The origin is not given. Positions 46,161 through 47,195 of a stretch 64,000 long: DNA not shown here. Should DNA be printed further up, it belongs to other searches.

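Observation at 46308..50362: LAL-type ATPase/LuxR regulator in an operon with a ferredoxin::class III nucleotidyl cyclase fusion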

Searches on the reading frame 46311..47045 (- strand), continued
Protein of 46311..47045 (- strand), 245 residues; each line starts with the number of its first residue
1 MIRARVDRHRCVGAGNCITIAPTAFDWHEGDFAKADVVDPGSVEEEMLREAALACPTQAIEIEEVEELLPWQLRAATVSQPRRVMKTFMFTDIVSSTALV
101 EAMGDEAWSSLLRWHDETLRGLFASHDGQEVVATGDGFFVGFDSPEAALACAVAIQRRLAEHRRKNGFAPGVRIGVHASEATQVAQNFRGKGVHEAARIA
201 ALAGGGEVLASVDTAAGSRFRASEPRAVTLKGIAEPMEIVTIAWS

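Call 52: find_homologous_proteins(query=P0127, max_evalue=1e-20)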
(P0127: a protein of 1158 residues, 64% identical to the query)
Query P0127 (1158 aa): 1125 proteins with E <= 1e-20 among 8000 candidates; the best 120 are listed.
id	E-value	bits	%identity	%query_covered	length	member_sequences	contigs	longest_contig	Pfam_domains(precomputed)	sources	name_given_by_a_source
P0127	0.0e+0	2453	100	100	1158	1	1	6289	PF00196.26,PF00211.26,PF13191.13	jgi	jgi:class 3 adenylate cyclase/tetratricopeptide (TPR) repeat protein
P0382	1.2e-296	1005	54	84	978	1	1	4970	PF00196.26,PF13191.13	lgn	-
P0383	2.7e-269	915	53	84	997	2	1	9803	PF00196.26,PF13191.13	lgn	-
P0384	4.3e-266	904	52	83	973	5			PF00196.26,PF13191.13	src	-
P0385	5.9e-261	887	52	83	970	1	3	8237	PF00196.26,PF13191.13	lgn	-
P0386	6.5e-257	874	49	84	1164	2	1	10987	PF00196.26,PF13401.13,PF00211.26,PF13191.13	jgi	jgi:class 3 adenylate cyclase/DNA-binding CsgD family transcriptional regulator/tetratricopeptide (T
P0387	2.6e-256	872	51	83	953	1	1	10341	PF00196.26,PF13191.13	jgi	jgi:DNA-binding CsgD family transcriptional regulator/tetratricopeptide (TPR) repeat protein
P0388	6.7e-255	867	51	83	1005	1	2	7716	PF10923.15,PF13384.13,PF00196.26,PF13191.13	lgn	-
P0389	2.1e-254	866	51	83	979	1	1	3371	PF00196.26,PF13191.13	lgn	-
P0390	6.8e-253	861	51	82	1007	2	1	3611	PF00196.26,PF13191.13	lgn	-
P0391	1.3e-251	856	50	83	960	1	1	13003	PF00196.26,PF13191.13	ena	-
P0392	2.4e-251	855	50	83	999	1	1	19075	PF00196.26,PF13191.13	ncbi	ncbi:MAG: helix-turn-helix transcriptional regulator [Acidimicrobiales bacterium]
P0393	1.2e-250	853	50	83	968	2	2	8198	PF00196.26,PF13401.13,PF08281.19,PF13191.13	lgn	-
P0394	3.3e-250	852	52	83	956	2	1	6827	PF00196.26,PF13191.13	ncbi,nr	ncbi:MAG: AAA family ATPase [Actinomycetota bacterium]|nr:AAA family ATPase [Actinomycetota bacteriu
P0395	1.4e-249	850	50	83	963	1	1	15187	PF00196.26,PF13191.13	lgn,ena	-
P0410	3.4e-242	825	49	83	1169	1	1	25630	PF00196.26,PF13401.13,PF00211.26,PF13191.13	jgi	jgi:class 3 adenylate cyclase/DNA-binding CsgD family transcriptional regulator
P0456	3.6e-234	799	47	83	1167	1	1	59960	PF00196.26,PF00211.26,PF13191.13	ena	-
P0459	7.1e-234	798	46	83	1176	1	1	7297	PF00196.26,PF00211.26,PF13191.13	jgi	jgi:class 3 adenylate cyclase/DNA-binding CsgD family transcriptional regulator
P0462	1.4e-233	797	46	83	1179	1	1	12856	PF00196.26,PF00211.26,PF13191.13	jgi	jgi:class 3 adenylate cyclase/DNA-binding CsgD family transcriptional regulator/tetratricopeptide (T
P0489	5.1e-230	785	46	83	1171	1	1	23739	PF00196.26,PF00211.26,PF13191.13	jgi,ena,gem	-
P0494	1.9e-229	783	46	83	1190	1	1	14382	PF00196.26,PF00211.26,PF13191.13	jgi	jgi:class 3 adenylate cyclase/DNA-binding CsgD family transcriptional regulator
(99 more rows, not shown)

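Call 53: find_encoding_contigs(protein=P0456, flank=4000, max_places=2)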
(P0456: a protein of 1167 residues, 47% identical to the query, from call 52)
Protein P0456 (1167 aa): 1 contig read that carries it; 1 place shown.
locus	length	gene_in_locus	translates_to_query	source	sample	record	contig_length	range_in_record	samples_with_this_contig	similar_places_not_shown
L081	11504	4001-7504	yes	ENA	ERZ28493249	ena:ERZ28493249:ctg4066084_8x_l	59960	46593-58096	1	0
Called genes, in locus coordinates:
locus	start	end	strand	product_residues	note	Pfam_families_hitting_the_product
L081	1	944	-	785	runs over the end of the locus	-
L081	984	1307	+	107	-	-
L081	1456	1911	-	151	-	PF01475:FUR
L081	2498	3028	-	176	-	-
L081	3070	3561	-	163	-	-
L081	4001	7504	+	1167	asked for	PF00211:Guanylate_cyc, PF13191:AAA_16, PF00196:GerE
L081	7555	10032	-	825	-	PF17874:TPR_MalT (weak), PF13424:TPR_12, PF13424:TPR_12, PF13424:TPR_12, PF17874:TPR_MalT, PF13424:TPR_12, PF13424:TPR_12, PF12770:CHAT, +18 more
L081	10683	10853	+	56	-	-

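Call 54: search_protein_families(library=pfam, proteins=[P0132, P0135, P0137, P0140, P0141, P0144, P0151, P0165, P0166, P0185], max_evalue=0.01)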
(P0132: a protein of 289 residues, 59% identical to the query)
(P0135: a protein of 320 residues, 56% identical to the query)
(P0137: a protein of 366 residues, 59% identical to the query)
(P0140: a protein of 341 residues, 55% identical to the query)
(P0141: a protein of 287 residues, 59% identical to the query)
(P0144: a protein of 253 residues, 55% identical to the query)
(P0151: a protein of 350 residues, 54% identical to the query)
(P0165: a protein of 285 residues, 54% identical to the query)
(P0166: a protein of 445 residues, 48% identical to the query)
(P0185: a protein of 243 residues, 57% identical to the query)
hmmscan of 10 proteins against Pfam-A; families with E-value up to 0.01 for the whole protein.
P0132 (289 aa): 1 family
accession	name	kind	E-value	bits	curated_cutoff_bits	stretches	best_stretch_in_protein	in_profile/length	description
PF00211.25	Guanylate_cyc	-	8.9e-09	35.6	21.9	1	129-276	10-172/183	Adenylate and Guanylate cyclase catalytic domain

P0135 (320 aa): 3 families
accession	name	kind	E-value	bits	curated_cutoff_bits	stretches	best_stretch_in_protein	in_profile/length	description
PF03704.23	BTAD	-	3.5e-20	73.3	22.1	1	2-145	1-145/146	Bacterial transcriptional activator domain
PF00211.25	Guanylate_cyc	-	4.6e-07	30.1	21.9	1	160-307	10-172/183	Adenylate and Guanylate cyclase catalytic domain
PF13428.12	TPR_14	-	0.0054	17.7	23.5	0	97-124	2-29/44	Tetratricopeptide repeat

P0137 (366 aa): 12 families
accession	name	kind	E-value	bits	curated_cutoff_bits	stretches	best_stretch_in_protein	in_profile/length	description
PF00211.25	Guanylate_cyc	-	3.8e-11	43.3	21.9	1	207-340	10-159/183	Adenylate and Guanylate cyclase catalytic domain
PF13424.12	TPR_12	-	3.2e-10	40.5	30.1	2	32-97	6-74/77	Tetratricopeptide repeat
PF07721.20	TPR_4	-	2.7e-07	31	27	0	108-131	3-26/26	Tetratricopeptide repeat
PF17874.7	TPR_MalT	-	5.8e-07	29.5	45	1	28-176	40-196/336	MalT-like TPR region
PF07719.23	TPR_2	-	1e-06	28.9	27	0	30-56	3-29/34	Tetratricopeptide repeat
PF13432.12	TPR_16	-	1.3e-06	29.1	32.7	1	34-102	3-65/65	Tetratricopeptide repeat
PF13428.12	TPR_14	-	1.4e-06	28.8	23.5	1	69-102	2-35/44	Tetratricopeptide repeat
PF09976.15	TPR_21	-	0.00046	20.4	25.5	0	66-158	74-162/193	Tetratricopeptide repeat-like domain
PF00515.34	TPR_1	-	0.00069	19.8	27.8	0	29-55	2-28/34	Tetratricopeptide repeat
PF13174.12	TPR_6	-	0.0016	19.4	26.3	0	31-52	3-24/33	Tetratricopeptide repeat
PF13374.12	TPR_10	-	0.002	18.5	27.5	0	110-132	6-28/42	Tetratricopeptide repeat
PF13181.12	TPR_8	-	0.0028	18.1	25.7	0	69-100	2-33/34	Tetratricopeptide repeat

P0140 (341 aa): 3 families
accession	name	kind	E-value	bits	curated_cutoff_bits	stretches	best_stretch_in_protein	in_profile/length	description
PF00211.25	Guanylate_cyc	-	1e-10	42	21.9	1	176-323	10-172/183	Adenylate and Guanylate cyclase catalytic domain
PF13424.12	TPR_12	-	0.00069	20.2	30.1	1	75-140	5-72/77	Tetratricopeptide repeat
PF17874.7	TPR_MalT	-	0.0054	16.5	45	1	3-158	9-167/336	MalT-like TPR region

P0141 (287 aa): 1 family
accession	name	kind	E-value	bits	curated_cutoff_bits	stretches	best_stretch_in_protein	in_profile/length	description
PF00211.25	Guanylate_cyc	-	3.3e-07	30.5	21.9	1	127-274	10-172/183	Adenylate and Guanylate cyclase catalytic domain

P0144 (253 aa): 2 families
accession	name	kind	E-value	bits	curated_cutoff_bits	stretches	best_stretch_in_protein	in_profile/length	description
PF00211.25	Guanylate_cyc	-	3e-07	30.7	21.9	1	94-240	10-172/183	Adenylate and Guanylate cyclase catalytic domain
PF03704.23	BTAD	-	6.5e-05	23.8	22.1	1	8-81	1-75/146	Bacterial transcriptional activator domain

P0151 (350 aa): 2 families
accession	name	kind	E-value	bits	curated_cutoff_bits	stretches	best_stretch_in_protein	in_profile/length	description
PF00211.25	Guanylate_cyc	-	3.7e-10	40.1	21.9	1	188-334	10-172/183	Adenylate and Guanylate cyclase catalytic domain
PF03704.23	BTAD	-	0.0035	18.1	22.1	0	104-168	1-66/146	Bacterial transcriptional activator domain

P0165 (285 aa): 3 families
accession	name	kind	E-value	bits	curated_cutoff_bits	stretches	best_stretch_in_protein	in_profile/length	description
PF00211.25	Guanylate_cyc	-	1.8e-06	28.1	21.9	1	126-277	10-176/183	Adenylate and Guanylate cyclase catalytic domain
PF13424.12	TPR_12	-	0.0013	19.4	30.1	1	26-93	7-73/77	Tetratricopeptide repeat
PF23914.1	TPR_CcmH_CycH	-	0.0025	18.1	42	1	26-94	54-116/158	Cytochrome c-type biogenesis protein H TPR domain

P0166 (445 aa): 1 family
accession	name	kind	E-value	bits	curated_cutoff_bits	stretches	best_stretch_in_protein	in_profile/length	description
PF00211.25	Guanylate_cyc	-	5.8e-06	26.5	21.9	1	286-432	10-172/183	Adenylate and Guanylate cyclase catalytic domain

P0185 (243 aa): 1 family
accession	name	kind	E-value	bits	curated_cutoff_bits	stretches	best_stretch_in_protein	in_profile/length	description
PF00211.25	Guanylate_cyc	-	1.1e-05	25.6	21.9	1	80-209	10-153/183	Adenylate and Guanylate cyclase catalytic domain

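Call 58: list_cluster_members(proteins=[window:46311-47045:-, P0273, P0017])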
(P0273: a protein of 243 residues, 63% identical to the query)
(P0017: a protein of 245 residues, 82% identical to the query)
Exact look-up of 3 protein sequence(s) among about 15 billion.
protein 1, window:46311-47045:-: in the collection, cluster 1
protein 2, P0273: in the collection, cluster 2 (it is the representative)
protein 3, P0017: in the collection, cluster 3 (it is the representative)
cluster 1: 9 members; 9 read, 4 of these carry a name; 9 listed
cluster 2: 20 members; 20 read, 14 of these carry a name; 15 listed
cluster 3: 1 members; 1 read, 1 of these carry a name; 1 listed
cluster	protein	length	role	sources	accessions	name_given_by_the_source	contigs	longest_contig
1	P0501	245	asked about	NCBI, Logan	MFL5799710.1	MAG: 4Fe-4S domain-containing protein [Actinomycetota bacterium]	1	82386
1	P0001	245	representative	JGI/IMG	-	class 3 adenylate cyclase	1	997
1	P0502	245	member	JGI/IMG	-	class 3 adenylate cyclase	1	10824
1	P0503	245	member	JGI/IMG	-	class 3 adenylate cyclase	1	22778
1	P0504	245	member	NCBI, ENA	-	-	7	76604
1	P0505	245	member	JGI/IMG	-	-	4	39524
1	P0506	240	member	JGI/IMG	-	-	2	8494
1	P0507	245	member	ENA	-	-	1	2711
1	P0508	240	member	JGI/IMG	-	-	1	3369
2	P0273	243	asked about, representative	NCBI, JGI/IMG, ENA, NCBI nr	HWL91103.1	MAG TPA: ferredoxin [Actinomycetota bacterium] | ferredoxin [Actinomycetota bacterium]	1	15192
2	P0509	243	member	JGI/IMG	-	class 3 adenylate cyclase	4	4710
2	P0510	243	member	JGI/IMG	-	class 3 adenylate cyclase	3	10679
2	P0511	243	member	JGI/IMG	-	class 3 adenylate cyclase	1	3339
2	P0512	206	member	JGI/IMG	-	class 3 adenylate cyclase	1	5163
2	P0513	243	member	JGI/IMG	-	class 3 adenylate cyclase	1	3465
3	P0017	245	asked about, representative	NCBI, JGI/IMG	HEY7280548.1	MAG TPA: ferredoxin [Actinomycetota bacterium] | class 3 adenylate cyclase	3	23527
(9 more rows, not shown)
